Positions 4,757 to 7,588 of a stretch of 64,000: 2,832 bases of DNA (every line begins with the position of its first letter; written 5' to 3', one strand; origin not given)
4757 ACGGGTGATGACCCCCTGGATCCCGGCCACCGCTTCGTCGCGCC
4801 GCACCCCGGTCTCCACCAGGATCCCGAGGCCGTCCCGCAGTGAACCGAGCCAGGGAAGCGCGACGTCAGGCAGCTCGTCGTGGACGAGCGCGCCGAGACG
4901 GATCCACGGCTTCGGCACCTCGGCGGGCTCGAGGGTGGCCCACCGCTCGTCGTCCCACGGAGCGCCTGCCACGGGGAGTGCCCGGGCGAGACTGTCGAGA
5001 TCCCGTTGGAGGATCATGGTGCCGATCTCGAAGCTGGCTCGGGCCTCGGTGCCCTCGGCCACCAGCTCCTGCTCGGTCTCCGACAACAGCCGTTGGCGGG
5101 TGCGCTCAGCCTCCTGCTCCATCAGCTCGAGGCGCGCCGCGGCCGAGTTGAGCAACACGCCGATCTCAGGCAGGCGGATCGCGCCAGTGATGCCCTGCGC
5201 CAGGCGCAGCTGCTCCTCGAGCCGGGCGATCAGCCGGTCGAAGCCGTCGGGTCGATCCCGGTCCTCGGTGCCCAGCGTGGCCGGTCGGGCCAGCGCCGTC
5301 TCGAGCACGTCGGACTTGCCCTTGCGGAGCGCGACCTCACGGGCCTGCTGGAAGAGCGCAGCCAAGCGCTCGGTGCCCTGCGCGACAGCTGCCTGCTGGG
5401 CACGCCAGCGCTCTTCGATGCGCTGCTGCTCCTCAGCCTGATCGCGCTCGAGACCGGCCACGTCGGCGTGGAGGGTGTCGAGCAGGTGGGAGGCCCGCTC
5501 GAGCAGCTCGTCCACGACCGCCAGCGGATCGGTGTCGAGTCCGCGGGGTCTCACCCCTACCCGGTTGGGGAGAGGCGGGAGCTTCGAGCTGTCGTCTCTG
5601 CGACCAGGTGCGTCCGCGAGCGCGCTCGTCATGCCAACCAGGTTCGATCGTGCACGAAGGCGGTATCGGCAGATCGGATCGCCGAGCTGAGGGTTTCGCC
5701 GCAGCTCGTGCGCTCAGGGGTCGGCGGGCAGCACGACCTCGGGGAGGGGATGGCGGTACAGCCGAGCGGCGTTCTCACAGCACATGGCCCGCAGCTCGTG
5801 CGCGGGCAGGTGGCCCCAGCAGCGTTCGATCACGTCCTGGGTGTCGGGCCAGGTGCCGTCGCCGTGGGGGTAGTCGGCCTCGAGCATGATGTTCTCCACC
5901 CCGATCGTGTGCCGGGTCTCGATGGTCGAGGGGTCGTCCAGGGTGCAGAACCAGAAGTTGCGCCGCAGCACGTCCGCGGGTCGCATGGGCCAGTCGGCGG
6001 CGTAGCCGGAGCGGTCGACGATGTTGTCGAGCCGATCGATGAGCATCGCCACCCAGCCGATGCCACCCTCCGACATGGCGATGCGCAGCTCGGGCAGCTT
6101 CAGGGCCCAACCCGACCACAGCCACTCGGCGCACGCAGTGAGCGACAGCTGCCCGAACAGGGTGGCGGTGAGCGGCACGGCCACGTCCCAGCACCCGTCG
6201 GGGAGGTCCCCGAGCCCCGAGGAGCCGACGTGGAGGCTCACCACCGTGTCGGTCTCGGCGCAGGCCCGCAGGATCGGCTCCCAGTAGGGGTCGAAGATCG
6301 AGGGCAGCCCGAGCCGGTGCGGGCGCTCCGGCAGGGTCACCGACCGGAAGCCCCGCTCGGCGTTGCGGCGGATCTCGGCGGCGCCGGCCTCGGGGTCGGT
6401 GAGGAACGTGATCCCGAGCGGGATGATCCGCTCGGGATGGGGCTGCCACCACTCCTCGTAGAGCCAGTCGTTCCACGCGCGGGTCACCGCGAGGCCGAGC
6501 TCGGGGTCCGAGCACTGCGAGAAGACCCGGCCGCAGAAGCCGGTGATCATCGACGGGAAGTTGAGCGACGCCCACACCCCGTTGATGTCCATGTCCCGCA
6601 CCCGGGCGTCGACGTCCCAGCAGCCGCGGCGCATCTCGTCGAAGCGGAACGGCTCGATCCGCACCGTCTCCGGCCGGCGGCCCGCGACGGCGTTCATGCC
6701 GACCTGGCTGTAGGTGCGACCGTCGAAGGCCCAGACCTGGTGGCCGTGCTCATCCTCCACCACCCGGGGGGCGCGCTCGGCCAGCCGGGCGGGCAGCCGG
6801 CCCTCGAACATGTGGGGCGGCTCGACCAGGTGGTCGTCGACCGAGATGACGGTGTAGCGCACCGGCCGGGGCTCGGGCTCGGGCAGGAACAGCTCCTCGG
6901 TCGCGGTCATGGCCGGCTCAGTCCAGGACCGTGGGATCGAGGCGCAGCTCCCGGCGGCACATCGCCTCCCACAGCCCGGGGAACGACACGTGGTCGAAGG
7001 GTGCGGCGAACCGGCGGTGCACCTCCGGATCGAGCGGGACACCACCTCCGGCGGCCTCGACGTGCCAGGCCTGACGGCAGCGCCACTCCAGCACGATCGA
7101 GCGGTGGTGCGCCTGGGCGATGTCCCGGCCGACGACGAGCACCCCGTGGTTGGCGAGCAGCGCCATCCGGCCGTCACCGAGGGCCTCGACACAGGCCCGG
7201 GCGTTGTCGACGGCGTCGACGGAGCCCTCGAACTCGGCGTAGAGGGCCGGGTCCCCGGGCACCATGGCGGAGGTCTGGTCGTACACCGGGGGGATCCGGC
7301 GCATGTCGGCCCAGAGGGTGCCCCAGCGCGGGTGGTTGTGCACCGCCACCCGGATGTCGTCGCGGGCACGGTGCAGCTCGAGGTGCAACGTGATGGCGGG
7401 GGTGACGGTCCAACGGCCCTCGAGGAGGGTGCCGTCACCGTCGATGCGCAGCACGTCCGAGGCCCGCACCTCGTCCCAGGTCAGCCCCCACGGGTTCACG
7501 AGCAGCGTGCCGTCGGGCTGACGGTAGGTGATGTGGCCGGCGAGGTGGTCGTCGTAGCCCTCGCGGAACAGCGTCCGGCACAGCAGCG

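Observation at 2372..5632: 1086-aa FtsK/EccC-like protein with three P-loop-like domains that all lack a Walker A lysine, no TM segment, and a long N-terminal coiled coil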

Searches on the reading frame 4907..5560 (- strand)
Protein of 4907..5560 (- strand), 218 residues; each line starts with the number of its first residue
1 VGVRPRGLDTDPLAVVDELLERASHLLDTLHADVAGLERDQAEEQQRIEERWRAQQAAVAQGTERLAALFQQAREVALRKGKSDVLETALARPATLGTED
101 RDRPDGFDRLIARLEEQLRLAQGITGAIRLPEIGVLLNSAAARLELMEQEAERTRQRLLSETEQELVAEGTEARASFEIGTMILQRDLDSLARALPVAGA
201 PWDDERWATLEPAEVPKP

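Call 58: find_homologous_proteins(query=window:4907-5560:-, max_evalue=0.01)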
Query seq(218 aa) (218 aa): 2 proteins with E <= 0.01 among 7198 candidates.
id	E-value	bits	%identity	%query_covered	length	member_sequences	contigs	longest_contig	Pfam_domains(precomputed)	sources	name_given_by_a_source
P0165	4.9e-51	191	54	96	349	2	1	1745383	-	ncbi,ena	-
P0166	1.1e-49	187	51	95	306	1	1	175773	-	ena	-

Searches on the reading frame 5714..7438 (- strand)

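Call 9: search_protein_families(library=pfam, proteins=[window:5714-7438:-], max_evalue=0.001)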
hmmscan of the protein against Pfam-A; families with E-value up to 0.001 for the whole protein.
window:5714-7438:- (574 aa): 1 family
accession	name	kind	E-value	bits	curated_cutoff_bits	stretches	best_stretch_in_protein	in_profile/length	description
PF04909.20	Amidohydro_2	-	7.1e-26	92.1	26.4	1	229-562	2-288/289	Amidohydrolase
